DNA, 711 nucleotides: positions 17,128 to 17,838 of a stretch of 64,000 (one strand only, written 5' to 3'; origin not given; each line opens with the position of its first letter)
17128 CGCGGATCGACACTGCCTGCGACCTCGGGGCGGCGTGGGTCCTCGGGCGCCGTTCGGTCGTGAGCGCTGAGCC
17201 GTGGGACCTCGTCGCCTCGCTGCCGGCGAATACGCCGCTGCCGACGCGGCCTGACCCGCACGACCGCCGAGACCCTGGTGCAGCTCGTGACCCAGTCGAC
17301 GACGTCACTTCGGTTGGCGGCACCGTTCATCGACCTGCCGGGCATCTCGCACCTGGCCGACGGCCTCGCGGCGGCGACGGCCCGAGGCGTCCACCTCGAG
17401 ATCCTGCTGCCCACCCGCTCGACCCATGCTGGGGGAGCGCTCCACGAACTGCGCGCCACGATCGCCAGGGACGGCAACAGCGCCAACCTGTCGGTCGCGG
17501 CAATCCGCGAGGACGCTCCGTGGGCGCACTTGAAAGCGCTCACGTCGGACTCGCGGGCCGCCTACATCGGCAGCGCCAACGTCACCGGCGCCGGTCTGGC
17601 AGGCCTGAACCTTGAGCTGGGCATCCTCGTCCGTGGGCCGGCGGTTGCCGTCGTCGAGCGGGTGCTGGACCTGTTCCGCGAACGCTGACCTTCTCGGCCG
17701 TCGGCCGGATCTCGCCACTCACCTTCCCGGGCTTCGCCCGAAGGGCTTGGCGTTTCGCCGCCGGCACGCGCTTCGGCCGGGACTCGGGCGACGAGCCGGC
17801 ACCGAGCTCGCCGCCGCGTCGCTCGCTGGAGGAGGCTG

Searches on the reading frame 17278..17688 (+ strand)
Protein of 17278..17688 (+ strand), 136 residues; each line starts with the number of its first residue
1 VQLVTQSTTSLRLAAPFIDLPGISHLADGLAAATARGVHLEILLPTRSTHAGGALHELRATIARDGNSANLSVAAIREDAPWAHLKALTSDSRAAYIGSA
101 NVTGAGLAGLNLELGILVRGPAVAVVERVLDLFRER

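Call 42: search_protein_families(library=padloc, max_evalue=0.001, proteins=[window:17278-17688:+])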
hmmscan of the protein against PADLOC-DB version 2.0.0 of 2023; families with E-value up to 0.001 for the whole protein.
window:17278-17688:+ (136 aa): 17 families
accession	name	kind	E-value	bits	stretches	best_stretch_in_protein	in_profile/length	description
PDLC02614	DrmC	-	3.3e-15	54.2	1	3-132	29-149/153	DrmC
PDLC02607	DrmC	-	7.2e-14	49.7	1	14-134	128-251/265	DrmC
PDLC02585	DrmC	-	5e-12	43.9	1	23-124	131-234/253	DrmC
PDLC03922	MkoB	-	5.5e-11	40.4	1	3-135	319-444/610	-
PDLC02606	DrmC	-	3.5e-10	37.9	1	3-124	42-163/182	DrmC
PDLC02588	DrmC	-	4.9e-10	37.5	1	24-124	131-233/256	DrmC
PDLC02595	DrmC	-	2.9e-08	31.8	1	23-135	146-260/269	DrmC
PDLC02605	DrmC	-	4.4e-08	31.1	1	22-130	140-257/270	DrmC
PDLC02601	DrmC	-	7.1e-07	26.9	1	6-131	151-282/295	DrmC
PDLC02615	DrmC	-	1.8e-06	25.5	1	84-131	159-205/218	DrmC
PDLC02602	DrmC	-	2e-06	25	1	23-123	132-237/381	DrmC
PDLC02604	DrmC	-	2.5e-05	22.7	1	83-131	32-79/92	DrmC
PDLC02608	DrmC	-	3.7e-05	21.6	1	80-124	98-141/162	DrmC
PDLC02597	DrmC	-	5.6e-05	21.1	1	83-124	185-225/242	DrmC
PDLC02616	DrmC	-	0.00019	19.1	1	83-131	165-213/224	DrmC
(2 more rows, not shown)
